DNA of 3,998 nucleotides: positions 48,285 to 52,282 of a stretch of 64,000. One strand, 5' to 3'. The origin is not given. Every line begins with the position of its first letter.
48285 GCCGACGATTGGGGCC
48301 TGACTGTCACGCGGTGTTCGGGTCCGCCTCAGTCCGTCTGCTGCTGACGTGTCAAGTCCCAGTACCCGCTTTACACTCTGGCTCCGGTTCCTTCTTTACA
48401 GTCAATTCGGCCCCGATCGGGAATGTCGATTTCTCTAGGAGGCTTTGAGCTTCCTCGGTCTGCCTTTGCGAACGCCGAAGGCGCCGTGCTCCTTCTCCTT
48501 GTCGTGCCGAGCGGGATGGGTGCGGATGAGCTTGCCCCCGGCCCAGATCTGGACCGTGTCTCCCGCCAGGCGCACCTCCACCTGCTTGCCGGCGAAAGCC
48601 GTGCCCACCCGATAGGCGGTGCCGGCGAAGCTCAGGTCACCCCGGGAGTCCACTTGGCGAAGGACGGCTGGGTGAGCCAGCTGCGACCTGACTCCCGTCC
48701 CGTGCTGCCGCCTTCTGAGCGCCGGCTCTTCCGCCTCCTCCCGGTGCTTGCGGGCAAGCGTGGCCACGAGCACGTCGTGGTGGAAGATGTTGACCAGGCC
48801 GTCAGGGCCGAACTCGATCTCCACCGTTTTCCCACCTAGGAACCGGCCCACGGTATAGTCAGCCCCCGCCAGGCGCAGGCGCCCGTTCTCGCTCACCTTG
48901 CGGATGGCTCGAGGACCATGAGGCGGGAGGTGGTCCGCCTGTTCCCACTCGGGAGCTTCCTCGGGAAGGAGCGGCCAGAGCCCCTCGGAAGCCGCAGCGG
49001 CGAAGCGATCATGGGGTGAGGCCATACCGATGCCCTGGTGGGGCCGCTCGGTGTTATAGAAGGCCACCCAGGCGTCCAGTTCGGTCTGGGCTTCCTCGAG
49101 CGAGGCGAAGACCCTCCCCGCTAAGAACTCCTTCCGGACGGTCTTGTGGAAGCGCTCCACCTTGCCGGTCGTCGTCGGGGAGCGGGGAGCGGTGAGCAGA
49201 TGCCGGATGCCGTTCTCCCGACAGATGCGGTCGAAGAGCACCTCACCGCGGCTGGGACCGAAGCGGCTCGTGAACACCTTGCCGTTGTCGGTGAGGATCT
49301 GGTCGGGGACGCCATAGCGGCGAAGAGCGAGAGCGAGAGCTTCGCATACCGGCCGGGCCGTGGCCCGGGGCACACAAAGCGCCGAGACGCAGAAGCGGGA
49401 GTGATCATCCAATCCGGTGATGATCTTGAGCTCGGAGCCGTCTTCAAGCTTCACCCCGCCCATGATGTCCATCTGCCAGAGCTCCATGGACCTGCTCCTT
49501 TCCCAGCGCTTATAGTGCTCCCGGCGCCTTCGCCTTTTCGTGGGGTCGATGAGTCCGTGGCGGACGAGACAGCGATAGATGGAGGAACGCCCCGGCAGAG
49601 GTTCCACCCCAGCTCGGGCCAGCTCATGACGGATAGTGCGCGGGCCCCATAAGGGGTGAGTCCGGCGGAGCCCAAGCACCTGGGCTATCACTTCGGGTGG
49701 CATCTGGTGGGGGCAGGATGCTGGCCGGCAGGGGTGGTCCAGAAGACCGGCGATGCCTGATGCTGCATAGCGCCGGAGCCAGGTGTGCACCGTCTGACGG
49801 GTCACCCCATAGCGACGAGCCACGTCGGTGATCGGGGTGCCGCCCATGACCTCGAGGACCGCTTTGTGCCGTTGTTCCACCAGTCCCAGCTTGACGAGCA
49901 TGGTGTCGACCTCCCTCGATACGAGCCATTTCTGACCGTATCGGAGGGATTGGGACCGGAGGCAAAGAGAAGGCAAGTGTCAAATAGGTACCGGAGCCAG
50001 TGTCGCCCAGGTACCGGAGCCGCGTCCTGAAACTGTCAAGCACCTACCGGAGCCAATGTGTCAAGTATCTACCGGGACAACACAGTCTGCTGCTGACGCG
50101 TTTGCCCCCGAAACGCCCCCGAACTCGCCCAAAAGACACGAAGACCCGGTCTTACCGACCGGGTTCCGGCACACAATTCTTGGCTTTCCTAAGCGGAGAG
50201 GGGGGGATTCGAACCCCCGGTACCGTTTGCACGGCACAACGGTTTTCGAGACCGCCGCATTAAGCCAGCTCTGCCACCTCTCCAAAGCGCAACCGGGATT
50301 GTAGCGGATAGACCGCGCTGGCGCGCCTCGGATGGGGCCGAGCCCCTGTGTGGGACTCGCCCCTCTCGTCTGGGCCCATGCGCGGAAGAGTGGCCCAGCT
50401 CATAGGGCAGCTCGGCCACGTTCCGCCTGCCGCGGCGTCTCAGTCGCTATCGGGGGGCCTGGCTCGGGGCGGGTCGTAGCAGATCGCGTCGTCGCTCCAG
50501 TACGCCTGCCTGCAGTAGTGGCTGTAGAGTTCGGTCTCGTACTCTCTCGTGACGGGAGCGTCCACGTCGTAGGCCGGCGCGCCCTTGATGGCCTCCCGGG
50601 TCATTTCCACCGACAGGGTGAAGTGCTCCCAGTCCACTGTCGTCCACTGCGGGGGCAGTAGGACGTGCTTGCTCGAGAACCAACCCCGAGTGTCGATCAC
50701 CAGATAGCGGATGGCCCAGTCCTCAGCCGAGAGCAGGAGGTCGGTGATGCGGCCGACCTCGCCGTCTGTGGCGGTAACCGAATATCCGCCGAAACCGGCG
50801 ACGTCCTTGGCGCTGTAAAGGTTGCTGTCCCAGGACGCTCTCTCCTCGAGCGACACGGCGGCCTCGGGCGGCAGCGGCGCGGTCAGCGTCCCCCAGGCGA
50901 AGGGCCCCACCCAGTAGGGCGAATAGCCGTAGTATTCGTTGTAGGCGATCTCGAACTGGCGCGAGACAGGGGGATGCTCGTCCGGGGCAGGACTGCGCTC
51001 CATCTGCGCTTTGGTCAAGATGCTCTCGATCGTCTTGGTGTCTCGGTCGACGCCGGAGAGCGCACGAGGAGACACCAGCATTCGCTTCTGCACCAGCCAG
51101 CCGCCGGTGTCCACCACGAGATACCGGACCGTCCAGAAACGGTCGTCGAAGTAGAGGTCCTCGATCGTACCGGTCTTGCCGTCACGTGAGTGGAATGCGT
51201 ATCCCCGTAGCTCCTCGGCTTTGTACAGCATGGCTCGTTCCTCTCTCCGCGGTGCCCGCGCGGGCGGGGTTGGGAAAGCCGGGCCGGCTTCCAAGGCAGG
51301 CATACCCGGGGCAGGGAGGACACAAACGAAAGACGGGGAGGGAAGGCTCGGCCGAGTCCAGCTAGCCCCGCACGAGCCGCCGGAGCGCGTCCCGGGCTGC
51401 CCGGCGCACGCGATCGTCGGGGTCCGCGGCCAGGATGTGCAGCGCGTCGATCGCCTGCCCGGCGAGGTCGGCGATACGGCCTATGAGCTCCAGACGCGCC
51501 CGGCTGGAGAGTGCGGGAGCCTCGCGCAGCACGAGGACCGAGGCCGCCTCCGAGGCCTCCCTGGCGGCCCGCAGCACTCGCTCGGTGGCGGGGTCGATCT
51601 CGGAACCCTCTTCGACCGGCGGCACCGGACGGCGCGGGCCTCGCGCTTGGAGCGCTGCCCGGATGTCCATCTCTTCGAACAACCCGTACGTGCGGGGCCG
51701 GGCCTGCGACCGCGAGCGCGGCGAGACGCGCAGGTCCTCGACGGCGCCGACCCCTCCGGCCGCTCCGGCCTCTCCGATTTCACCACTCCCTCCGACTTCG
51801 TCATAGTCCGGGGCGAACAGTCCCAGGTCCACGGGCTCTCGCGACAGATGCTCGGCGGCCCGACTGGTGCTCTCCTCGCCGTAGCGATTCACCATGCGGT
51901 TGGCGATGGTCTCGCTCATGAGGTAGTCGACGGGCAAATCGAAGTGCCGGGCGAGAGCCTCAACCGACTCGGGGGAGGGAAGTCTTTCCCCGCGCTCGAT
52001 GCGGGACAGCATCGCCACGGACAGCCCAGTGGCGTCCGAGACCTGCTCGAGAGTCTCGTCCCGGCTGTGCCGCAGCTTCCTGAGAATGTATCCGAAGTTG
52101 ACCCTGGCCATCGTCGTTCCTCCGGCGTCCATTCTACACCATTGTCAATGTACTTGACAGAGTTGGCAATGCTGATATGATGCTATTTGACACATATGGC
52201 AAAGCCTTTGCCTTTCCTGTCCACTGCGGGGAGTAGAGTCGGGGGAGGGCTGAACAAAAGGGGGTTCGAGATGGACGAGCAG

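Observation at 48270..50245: IS481-family element inserted inside a repeat copy with a 14-bp target duplication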

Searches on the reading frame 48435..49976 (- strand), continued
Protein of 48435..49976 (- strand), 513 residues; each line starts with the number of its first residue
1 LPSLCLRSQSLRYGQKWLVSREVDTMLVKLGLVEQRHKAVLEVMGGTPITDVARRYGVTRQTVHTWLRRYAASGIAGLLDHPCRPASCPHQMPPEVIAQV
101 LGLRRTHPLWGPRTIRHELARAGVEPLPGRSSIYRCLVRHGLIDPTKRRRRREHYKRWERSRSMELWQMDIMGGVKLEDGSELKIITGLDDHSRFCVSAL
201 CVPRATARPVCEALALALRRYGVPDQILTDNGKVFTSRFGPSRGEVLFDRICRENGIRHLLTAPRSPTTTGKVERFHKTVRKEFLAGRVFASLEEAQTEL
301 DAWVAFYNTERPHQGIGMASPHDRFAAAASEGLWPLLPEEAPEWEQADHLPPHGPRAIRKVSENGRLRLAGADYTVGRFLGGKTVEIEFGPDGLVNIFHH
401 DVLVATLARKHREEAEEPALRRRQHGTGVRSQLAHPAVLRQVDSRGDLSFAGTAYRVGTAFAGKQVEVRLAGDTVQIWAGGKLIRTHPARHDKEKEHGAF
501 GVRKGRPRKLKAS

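Call 66: find_homologous_proteins(query=window:48435-49901:-, max_evalue=1e-50)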
Query window:48435-49901:- (488 aa): 7966 proteins with E <= 1e-50 among 8000 candidates; the best 120 are listed.
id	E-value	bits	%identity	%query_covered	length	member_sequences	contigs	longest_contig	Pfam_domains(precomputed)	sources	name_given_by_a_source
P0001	0.0e+0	1122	100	100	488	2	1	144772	PF00665.33,PF13384.13,PF13551.13,PF13333.13,PF13518.13,PF22483.3,PF13683.13,PF13565.13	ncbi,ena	-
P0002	3.9e-286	968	87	100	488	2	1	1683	PF00665.33,PF13384.13,PF13551.13,PF13011.12,PF13518.13,PF13542.13,PF22483.3,PF13683.13,PF13565.13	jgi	jgi:transposase InsO family protein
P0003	1.5e-282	956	85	100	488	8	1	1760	PF00665.33,PF13384.13,PF13551.13,PF13333.13,PF13518.13,PF22483.3,PF13683.13,PF13565.13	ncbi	-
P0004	1.2e-278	943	85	100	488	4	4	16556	PF00665.33,PF13384.13,PF13551.13,PF13011.12,PF13333.13,PF13518.13,PF22483.3,PF13683.13,PF13565.13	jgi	-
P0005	2.4e-259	879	78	100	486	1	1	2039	PF00665.33,PF13384.13,PF13551.13,PF13011.12,PF13518.13,PF13542.13,PF22483.3,PF13683.13,PF13565.13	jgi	jgi:transposase InsO family protein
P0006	3.2e-257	872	79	100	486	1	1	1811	PF00665.33,PF13384.13,PF13551.13,PF01527.27,PF13518.13,PF22483.3,PF13683.13,PF13565.13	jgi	jgi:transposase InsO family protein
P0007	2.3e-252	856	77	100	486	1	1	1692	PF00665.33,PF13384.13,PF13551.13,PF13011.12,PF13518.13,PF13542.13,PF22483.3,PF13683.13,PF13565.13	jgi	jgi:transposase InsO family protein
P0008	1.5e-250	850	77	100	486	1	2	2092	PF00665.33,PF13384.13,PF13551.13,PF13011.12,PF13518.13,PF22483.3,PF13683.13,PF13565.13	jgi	jgi:transposase InsO family protein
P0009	1.5e-248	844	77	100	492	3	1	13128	PF00665.33,PF13384.13,PF13551.13,PF13011.12,PF13518.13,PF22483.3,PF13683.13,PF13565.13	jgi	jgi:transposase InsO family protein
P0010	1.9e-247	840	76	100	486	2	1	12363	PF00665.33,PF13384.13,PF13551.13,PF13011.12,PF01527.27,PF13518.13,PF22483.3,PF13683.13,PF13565.13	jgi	jgi:transposase InsO family protein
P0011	1.5e-244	831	76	100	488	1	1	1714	PF00665.33,PF13384.13,PF13551.13,PF13518.13,PF22483.3,PF13683.13,PF13565.13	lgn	-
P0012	1.5e-240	817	74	100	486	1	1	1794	PF00665.33,PF13384.13,PF13551.13,PF13518.13,PF22483.3,PF13683.13,PF13565.13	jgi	jgi:transposase InsO family protein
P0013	4.7e-240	816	75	98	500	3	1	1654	PF00665.33,PF13384.13,PF13551.13,PF13011.12,PF13333.13,PF01527.27,PF13518.13,PF22483.3,PF06056.19,PF13683.13,PF13565.13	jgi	-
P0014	3.8e-236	803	74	100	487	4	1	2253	PF00665.33,PF13384.13,PF13551.13,PF13011.12,PF13333.13,PF13518.13,PF22483.3,PF13683.13,PF13565.13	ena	-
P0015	1.5e-235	801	74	100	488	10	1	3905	PF00665.33,PF13384.13,PF13551.13,PF13011.12,PF13333.13,PF13518.13,PF13542.13,PF22483.3,PF13683.13,PF13565.13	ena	-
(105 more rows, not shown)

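Call 67: find_encoding_contigs(protein=P0001, flank=10000, max_places=4)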
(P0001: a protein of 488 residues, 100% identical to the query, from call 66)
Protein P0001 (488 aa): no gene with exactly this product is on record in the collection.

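Call 68: find_encoding_contigs(protein=P0004, flank=3000, max_places=6)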
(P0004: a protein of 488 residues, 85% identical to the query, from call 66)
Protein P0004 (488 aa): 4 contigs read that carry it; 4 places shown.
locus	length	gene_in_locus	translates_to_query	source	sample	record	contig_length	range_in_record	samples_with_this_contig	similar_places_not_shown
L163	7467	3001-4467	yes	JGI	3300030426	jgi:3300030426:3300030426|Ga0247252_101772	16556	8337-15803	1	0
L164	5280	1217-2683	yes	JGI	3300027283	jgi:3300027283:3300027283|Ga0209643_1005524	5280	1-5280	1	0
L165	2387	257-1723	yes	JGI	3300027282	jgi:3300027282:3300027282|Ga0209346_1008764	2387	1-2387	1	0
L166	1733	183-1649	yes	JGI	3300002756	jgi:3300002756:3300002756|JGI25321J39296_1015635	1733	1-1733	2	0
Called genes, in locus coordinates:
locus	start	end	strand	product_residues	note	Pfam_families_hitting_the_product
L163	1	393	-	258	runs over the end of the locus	PF02633:Creatininase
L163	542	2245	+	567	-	PF13428:TPR_14 (faint), PF14559:TPR_19 (faint), PF07719:TPR_2 (faint), PF00515:TPR_1 (faint)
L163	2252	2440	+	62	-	-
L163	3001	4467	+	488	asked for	PF13011:LZ_Tnp_IS481, PF13384:HTH_23, PF13518:HTH_28, PF13551:HTH_29, PF13565:HTH_32, PF00665:rve, PF13683:rve_3, PF13333:rve_2 (weak), +1 more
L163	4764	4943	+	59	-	-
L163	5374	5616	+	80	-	-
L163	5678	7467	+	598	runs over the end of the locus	PF00882:Zn_dep_PLPC (weak)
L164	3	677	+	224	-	?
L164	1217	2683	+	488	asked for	PF13011:LZ_Tnp_IS481, PF13384:HTH_23, PF13518:HTH_28, PF13551:HTH_29, PF13565:HTH_32, PF00665:rve, PF13683:rve_3, PF13333:rve_2 (weak), +1 more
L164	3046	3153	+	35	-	-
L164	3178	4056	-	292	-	PF00795:CN_hydrolase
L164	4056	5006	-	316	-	PF00491:Arginase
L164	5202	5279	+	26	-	?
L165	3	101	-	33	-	?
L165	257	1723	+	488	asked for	PF13011:LZ_Tnp_IS481, PF13384:HTH_23, PF13518:HTH_28, PF13551:HTH_29, PF13565:HTH_32, PF00665:rve, PF13683:rve_3, PF13333:rve_2 (weak), +1 more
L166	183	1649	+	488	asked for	PF13011:LZ_Tnp_IS481, PF13384:HTH_23, PF13518:HTH_28, PF13551:HTH_29, PF13565:HTH_32, PF00665:rve, PF13683:rve_3, PF13333:rve_2 (weak), +1 more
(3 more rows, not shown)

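Call 78: predict_structure(alignment_id=A2)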
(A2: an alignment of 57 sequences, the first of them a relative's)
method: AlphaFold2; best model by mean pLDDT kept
length: 488 residues; sequences in the alignment: 57
mean_pLDDT: 66.8   pTM: 0.38
mean pLDDT of the five models: 66.8, 66.0, 64.8, 63.5, 60.9
residues with pLDDT >= 90: 27; 70-90: 238; 50-70: 91; < 50: 132
segments of 3 or more residues with pLDDT < 50: 1-5, 56-66, 122-141, 167-170, 203-220, 235-245, 287-328, 398-408, 481-488
pLDDT, mean of each block of 10 residues (from residue 1): 50 85 78 65 79 53 53 86 88 85 68 70 41 40 73 91 58 79 71 61 47 36 60 48 52 85 92 87 57 42 33 31 40 81 82 80 81 80 81 60 38 81 83 84 83 85 81 64 40
secondary structure, 60 per line:
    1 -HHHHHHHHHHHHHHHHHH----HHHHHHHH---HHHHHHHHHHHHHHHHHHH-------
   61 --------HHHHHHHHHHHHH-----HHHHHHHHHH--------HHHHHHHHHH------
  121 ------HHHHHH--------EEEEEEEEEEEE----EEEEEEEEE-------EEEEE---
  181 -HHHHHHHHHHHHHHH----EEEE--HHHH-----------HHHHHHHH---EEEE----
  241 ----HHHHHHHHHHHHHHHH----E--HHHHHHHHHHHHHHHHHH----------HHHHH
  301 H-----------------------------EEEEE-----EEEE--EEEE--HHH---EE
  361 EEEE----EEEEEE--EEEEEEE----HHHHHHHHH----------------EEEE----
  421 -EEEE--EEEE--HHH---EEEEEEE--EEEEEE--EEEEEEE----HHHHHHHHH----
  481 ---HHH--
elements in order: H2-19 H24-31 H35-53 H69-81 H87-96 H105-114 H127-132 E141-152 E157-165 E173-177 H182-196 E201-204 H207-210 H222-229 E233-236 H245-260 H268-285 H296-301 E331-335 E341-344 E347-350 E359-364 E369-374 E377-383 H388-396 E413-416 E422-425 E428-431 E440-446 E449-454 E457-463 H468-476

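Call 80: fold_search(model_id=the predicted structure, library=pdb)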
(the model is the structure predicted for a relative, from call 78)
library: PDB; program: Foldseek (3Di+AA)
matches with E <= 10: 763; with E <= 0.001: 83
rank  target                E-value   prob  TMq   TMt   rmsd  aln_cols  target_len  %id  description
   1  8q4d_A                2.9e-15  1.00  0.28  0.37  31.9       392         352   20  IstA-IstB(E167Q) Strand Transfer Complex (released 2024-07-10)
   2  8b4h_A                4.0e-14  1.00  0.27  0.36  35.9       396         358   20  IstA transposase cleaved donor complex (released 2023-05-03)
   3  8q4d_C                3.0e-12  1.00  0.27  0.34  33.4       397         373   19  IstA-IstB(E167Q) Strand Transfer Complex (released 2024-07-10)
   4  8b4h_C                9.9e-12  1.00  0.25  0.33  32.8       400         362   18  IstA transposase cleaved donor complex (released 2023-05-03)
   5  8rdu_R                8.5e-11  1.00  0.24  0.23  34.9       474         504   16  Conformational Landscape of the Type V-K CRISPR-associated TransposonIntegration Assembly CAST V-K composite map (released 2024-06-19)
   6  7svw_B                1.1e-10  1.00  0.26  0.28  34.2       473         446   15  Strand-transfer complex of TnsB from ShCAST (released 2022-08-10)
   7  8aa5_AP1              1.6e-10  1.00  0.25  0.27  34.3       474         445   16  Cryo-EM structure of the strand transfer complex of the TnsB transposase (type V-K CRISPR-associated transposon) (released 2022-10-19)
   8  8ea3_X                2.2e-10  1.00  0.25  0.24  34.3       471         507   15  V-K CAST Transpososome from Scytonema hofmanni, major configuration (released 2022-11-30)
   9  4fcy_A                6.3e-08  1.00  0.20  0.22  35.4       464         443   16  Crystal structure of the bacteriophage Mu transpososome (released 2012-11-07)
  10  4fcy_B                1.1e-07  1.00  0.25  0.26  32.3       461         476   17  Crystal structure of the bacteriophage Mu transpososome (released 2012-11-07)
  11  8aa5_CP1              4.8e-07  1.00  0.22  0.34  19.1       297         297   16  Cryo-EM structure of the strand transfer complex of the TnsB transposase (type V-K CRISPR-associated transposon) (released 2022-10-19)
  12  7ouf_B                8.3e-07  1.00  0.25  0.40  22.0       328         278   19  Structure of the STLV intasome:B56 complex bound to the strand-transfer inhibitor XZ450 (released 2021-08-18)
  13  8fnh_A                1.2e-06  1.00  0.24  0.40  17.1       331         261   15  Structure of Q148K HIV-1 intasome with Dolutegravir bound (released 2023-08-09)
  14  8fnl_A                1.2e-06  1.00  0.24  0.40  17.3       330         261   16  Structure of E138K/Q148K HIV-1 intasome with Dolutegravir bound (released 2023-08-09)
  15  5ejk_H                1.5e-06  1.00  0.25  0.42  16.8       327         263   14  Crystal structure of the Rous sarcoma virus intasome (released 2016-02-17)
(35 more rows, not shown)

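Call 85: list_cluster_members(proteins=[P0001])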
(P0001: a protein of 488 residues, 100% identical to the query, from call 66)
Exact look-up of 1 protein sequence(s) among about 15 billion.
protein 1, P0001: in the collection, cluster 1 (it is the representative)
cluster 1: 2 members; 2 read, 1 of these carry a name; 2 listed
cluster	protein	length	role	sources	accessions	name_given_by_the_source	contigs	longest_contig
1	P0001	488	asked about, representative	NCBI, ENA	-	-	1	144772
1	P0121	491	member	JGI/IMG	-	transposase InsO family protein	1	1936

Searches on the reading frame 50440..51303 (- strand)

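Call 37: search_protein_families(library=pfam, proteins=[window:50440-51303:-], max_evalue=0.0001)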
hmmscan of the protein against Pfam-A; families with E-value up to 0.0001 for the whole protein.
window:50440-51303:- (287 aa): 1 family
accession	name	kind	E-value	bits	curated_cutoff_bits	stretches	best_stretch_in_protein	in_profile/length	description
PF05239.21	PRC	-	4.2e-12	46.3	21.2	1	176-220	14-59/78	PRC-barrel domain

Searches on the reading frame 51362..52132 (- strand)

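Call 37: search_protein_families(library=pfam, proteins=[window:51362-52132:-], max_evalue=0.0001)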
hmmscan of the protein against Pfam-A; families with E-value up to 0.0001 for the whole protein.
window:51362-52132:- (256 aa): 4 families
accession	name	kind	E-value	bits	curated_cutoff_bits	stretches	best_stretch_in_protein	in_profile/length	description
PF01381.28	HTH_3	-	6.4e-12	45.8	23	1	17-71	1-55/55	Helix-turn-helix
PF13560.12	HTH_31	-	5.2e-11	43.1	27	1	14-69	3-59/64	Helix-turn-helix domain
PF13413.12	HTH_25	-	8.9e-06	25.9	24.6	1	16-63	1-50/62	Helix-turn-helix domain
PF12844.13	HTH_19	-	5.1e-05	23.5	30.2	0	14-73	1-60/64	Helix-turn-helix domain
